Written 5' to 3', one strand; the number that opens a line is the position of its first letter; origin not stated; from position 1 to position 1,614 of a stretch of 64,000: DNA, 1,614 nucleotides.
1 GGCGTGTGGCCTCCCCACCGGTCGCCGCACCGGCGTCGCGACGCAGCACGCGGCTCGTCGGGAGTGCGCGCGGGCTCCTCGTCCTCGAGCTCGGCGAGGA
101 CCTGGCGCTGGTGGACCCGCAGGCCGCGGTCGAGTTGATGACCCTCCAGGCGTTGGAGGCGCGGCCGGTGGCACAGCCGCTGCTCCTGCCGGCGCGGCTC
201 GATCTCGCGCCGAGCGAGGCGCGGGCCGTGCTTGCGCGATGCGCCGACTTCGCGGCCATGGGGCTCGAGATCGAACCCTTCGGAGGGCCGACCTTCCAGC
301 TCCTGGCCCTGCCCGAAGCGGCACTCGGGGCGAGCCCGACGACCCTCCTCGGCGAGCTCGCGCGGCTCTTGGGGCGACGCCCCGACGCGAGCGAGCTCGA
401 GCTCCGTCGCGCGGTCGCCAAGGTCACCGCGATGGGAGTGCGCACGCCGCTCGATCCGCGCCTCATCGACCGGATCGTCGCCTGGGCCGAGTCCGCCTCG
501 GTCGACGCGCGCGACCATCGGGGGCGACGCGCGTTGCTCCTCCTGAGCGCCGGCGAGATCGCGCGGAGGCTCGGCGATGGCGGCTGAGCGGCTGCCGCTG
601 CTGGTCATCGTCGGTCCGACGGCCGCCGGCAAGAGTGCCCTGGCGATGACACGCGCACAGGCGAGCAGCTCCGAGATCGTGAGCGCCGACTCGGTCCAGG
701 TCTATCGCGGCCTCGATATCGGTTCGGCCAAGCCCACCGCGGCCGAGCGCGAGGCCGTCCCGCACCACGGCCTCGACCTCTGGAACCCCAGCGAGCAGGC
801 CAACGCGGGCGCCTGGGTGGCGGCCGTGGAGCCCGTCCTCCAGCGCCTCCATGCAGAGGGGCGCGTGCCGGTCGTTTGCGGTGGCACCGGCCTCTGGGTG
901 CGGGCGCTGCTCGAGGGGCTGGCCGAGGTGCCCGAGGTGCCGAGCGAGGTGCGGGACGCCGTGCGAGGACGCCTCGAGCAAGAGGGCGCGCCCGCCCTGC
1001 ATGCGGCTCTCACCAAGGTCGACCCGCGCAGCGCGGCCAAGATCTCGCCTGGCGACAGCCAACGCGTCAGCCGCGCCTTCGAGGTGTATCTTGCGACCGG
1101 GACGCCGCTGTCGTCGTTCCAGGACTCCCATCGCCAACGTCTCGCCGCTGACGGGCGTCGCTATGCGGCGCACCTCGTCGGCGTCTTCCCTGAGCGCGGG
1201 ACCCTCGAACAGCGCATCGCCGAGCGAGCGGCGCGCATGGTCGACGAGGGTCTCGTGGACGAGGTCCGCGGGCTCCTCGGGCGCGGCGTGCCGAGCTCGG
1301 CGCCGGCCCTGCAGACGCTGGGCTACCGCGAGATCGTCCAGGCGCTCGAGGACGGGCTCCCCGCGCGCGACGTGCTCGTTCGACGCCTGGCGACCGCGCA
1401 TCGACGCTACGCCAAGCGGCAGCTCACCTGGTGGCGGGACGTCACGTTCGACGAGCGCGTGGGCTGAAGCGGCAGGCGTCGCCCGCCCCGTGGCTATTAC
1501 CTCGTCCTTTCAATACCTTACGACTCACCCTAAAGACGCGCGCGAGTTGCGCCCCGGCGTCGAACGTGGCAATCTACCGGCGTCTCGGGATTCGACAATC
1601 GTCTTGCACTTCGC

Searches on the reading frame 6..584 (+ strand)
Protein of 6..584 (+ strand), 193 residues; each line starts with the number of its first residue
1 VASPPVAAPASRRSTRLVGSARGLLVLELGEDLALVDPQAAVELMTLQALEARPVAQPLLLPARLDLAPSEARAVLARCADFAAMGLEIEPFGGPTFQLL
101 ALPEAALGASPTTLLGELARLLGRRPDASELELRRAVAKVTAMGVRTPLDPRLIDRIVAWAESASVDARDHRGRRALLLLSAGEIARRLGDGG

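Call 7: search_protein_families(library=pfam, proteins=[window:6-584:+], max_evalue=0.1)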
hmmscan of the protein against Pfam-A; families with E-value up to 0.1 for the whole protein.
window:6-584:+ (193 aa): 1 family
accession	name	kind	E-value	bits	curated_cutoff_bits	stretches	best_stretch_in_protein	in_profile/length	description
PF08676.16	MutL_C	-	1.1e-14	54.7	25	1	25-142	9-131/142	MutL C terminal dimerisation domain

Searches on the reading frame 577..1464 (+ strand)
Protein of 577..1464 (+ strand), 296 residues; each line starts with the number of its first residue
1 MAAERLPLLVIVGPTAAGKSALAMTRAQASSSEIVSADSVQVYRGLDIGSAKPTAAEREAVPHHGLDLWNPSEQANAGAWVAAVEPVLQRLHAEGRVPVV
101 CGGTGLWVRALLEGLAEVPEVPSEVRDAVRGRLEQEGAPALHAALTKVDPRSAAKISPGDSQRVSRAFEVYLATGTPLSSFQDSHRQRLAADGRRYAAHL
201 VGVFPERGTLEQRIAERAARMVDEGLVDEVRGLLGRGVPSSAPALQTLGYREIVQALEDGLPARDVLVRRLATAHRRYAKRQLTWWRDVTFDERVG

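Call 7: search_protein_families(library=pfam, proteins=[window:577-1464:+], max_evalue=0.1)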
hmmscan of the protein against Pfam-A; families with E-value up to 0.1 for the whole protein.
window:577-1464:+ (296 aa): 4 families
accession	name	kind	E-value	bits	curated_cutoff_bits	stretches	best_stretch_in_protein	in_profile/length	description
PF01715.23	IPPT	-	3.3e-77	259.9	23.6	1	41-287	1-241/243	IPP transferase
PF01745.22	IPT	-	5.7e-08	32.9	20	1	9-59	4-54/233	Isopentenyl transferase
PF13671.12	AAA_33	-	8.2e-05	23.4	27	1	8-96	1-33/143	AAA domain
PF13191.12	AAA_16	-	0.013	16.5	32.6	1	4-100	22-104/167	AAA ATPase domain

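Call 17: find_related_loci(query=window:577-1464:+, collection=genome_contigs, flank=6000)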
Query window:577-1464:+ (296 aa) in genome_contigs; peptide patterns used: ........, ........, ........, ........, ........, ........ (x = any residue, [..] = any of these).
600 stretches matched a pattern (row limit reached: there are more); 560 encode a relative of the query (tblastn E <= 1e-3); the best 80 are kept; 80 distinct loci.
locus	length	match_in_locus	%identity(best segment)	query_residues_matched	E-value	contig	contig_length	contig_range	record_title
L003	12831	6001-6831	45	7-287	1e-68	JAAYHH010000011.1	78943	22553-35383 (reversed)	MAG: Bacillota bacterium isolate AS09scLD_362 9910_AS09, whole genome shotgun sequence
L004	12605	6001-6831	44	7-287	4e-68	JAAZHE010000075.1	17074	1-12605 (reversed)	MAG: Bacillota bacterium isolate AS15tlH2ME_178 52215_AS15, whole genome shotgun sequence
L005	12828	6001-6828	41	7-287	1e-65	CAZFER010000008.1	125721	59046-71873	MAG TPA_asm: uncultured bacterium isolate SRP141376_co4_53 genome assembly, contig: NODE_169_length_125721_cov_8.742619,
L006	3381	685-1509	46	11-289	3e-65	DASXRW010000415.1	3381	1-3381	MAG TPA_asm: Burkholderiales bacterium isolate SMAG_U4650 k141_1188813, whole genome shotgun sequence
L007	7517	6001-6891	40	8-289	3e-63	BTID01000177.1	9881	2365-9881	MAG: Termitinemataceae bacterium Ta2F DNA, sequence177, whole genome shotgun sequence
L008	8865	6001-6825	44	8-287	7e-63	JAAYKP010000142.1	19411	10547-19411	MAG: Bacillota bacterium isolate AS10tlH2TH_59 249303_AS10, whole genome shotgun sequence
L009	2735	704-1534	46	8-289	4e-63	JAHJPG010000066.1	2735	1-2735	MAG: Proteobacteria bacterium isolate Old_saline_planktonic.mb.73 Old_saline_plankto.mb.73_k141_437477, whole genome sho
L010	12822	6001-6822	46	7-286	2e-62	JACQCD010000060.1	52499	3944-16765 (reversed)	MAG: Nitrospirae bacterium isolate NC_groundwater_959_Pr1_S-0.2um_63_21 Montesol18-Sp2_coassembly_scaffold_365576, whole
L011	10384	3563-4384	42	8-287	4e-62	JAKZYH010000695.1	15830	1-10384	MAG: Acidobacteriota bacterium isolate Langseth_Bin_00184 Langseth_Bin_00184_000000000695, whole genome shotgun sequence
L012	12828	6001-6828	44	9-288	8e-62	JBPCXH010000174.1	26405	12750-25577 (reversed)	MAG: Gammaproteobacteria bacterium isolate MAG_seacave_107 S1Ck127_8937806, whole genome shotgun sequence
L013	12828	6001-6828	44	8-287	6e-62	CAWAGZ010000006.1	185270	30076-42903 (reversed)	MAG: uncultured Acidobacteriota bacterium isolate MFD02416.bin.1.14 genome assembly, contig: contig_39550, whole genome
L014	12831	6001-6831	41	7-287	1e-61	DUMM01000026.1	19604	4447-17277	MAG TPA_asm: Bacillota bacterium isolate AS04akNAM_60 10877_AS04, whole genome shotgun sequence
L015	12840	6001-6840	43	3-287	2e-61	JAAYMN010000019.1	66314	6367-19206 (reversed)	MAG: Bacillota bacterium isolate AS20ysBPTH_33 18723_AS20, whole genome shotgun sequence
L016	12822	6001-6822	43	8-287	1e-61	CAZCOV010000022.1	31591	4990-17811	MAG TPA_asm: uncultured Thermoanaerobaculia bacterium isolate SRP237561_co1_143 genome assembly, contig: NODE_2078_lengt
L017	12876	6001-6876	43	2-289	4e-61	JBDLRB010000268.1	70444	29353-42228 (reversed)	MAG: Pseudomonadota bacterium isolate icacos_2019_sw_WHONDRS-S19S_0094_B_bin.146 scaffold_517036, whole genome shotgun s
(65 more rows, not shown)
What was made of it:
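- Tried and rejected: The scan of GTDB genomes was swamped by generic patterns, with a best hit of 45% identity (call 17).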

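Call 68: find_homologous_proteins(query=window:577-1464:+, max_evalue=1e-60)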
Query window:577-1464:+ (296 aa): 256 proteins with E <= 1e-60 among 8000 candidates; the best 120 are listed.
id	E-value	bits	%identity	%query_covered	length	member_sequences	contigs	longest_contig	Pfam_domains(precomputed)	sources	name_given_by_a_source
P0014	2.5e-183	626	98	100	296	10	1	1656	PF01745.23,PF01715.24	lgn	-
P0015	4.9e-113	396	65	100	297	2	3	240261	PF01745.23,PF01715.24,PF13671.13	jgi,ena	-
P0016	7.9e-113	395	65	99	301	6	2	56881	PF01745.23,PF01715.24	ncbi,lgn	-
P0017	3.1e-112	393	65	99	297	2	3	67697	PF01745.23,PF01715.24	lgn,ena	-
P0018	3.7e-110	386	66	99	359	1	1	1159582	PF01745.23,PF01715.24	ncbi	-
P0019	1.4e-109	384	64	99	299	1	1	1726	PF01745.23,PF01715.24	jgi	jgi:tRNA dimethylallyltransferase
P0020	2.5e-105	370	63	99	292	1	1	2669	PF01745.23,PF01715.24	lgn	-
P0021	1.3e-103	365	62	99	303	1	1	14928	PF01745.23,PF01715.24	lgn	-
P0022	6.0e-103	362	61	99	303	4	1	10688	PF01745.23,PF01715.24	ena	-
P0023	2.5e-102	360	63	98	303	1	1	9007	PF01745.23,PF01715.24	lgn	-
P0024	1.4e-101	358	62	98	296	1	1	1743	PF01745.23,PF01715.24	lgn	-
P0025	1.2e-100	355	60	98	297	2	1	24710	PF01745.23,PF01715.24,PF13671.13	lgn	-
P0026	1.4e-100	355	61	98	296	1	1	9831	PF01745.23,PF01715.24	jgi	-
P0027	7.1e-100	352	60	99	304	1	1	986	PF01745.23,PF01715.24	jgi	jgi:tRNA dimethylallyltransferase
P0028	1.9e-99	351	56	99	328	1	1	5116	PF01745.23,PF01715.24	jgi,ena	-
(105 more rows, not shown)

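Call 69: find_encoding_contigs(protein=P0018, flank=6000, max_places=3)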
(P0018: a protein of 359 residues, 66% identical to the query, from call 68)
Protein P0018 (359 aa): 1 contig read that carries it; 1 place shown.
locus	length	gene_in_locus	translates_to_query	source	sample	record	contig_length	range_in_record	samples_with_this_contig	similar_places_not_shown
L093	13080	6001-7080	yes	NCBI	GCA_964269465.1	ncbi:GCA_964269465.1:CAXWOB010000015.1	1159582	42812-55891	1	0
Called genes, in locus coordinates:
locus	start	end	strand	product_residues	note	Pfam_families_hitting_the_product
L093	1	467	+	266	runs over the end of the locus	-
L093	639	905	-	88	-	-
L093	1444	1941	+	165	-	-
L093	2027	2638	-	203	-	-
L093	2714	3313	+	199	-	PF01875:Memo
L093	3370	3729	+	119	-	-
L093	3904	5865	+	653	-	-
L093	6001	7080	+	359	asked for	PF01745:IPT (weak), PF01715:IPPT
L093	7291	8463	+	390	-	PF13360:PQQ_2 (faint)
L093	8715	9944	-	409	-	-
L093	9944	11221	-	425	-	PF07719:TPR_2 (faint)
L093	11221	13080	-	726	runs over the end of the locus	-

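Call 70: find_encoding_contigs(protein=P0015, flank=6000, max_places=3)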
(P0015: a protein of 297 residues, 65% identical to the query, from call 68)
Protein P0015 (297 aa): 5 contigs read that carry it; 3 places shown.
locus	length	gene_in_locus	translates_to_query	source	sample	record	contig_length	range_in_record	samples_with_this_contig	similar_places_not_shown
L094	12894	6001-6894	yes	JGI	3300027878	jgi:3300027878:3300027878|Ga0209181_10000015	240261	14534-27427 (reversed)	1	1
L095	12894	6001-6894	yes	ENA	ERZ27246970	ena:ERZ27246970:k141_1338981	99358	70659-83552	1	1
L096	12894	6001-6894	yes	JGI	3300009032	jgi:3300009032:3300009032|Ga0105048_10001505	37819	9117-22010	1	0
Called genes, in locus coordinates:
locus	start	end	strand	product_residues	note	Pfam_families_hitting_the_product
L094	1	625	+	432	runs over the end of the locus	-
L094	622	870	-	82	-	-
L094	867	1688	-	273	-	-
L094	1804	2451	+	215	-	-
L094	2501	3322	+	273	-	PF01875:Memo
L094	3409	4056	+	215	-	-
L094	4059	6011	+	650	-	PF02518:HATPase_c (weak), PF13589:HATPase_c_3, PF01119:DNA_mis_repair, PF08676:MutL_C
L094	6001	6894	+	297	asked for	PF01745:IPT (weak), PF13671:AAA_33 (faint), PF01715:IPPT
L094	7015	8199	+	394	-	PF13360:PQQ_2 (faint)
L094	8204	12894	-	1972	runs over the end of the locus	PF07719:TPR_2 (faint), PF00515:TPR_1 (faint), PF14559:TPR_19 (faint)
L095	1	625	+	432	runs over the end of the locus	-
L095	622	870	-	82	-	-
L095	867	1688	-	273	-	-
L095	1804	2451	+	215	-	-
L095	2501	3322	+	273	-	PF01875:Memo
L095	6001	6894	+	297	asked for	PF01745:IPT (weak), PF13671:AAA_33 (faint), PF01715:IPPT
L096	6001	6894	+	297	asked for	PF01745:IPT (weak), PF13671:AAA_33 (faint), PF01715:IPPT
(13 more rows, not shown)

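Call 85: find_encoding_contigs(protein=P0021, flank=5000, max_places=3)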
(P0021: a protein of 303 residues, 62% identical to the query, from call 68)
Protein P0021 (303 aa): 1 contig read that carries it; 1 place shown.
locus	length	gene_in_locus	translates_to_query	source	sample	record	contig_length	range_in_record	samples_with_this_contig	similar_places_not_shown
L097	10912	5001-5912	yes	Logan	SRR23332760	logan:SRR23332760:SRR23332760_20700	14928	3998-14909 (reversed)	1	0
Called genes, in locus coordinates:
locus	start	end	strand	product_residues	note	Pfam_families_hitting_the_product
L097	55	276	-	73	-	-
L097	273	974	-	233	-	-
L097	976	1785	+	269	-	-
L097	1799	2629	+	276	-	PF01875:Memo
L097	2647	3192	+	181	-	-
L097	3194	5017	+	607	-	PF02518:HATPase_c, PF13589:HATPase_c_3, PF01119:DNA_mis_repair, PF08676:MutL_C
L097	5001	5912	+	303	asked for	PF01745:IPT, PF01715:IPPT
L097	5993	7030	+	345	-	PF13360:PQQ_2 (faint)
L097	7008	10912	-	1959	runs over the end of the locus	PF13428:TPR_14 (faint)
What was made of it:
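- The nearest MiaA relatives (62-66% identity) carry a PQQ_2-like gene there (calls 69, 70, 85).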
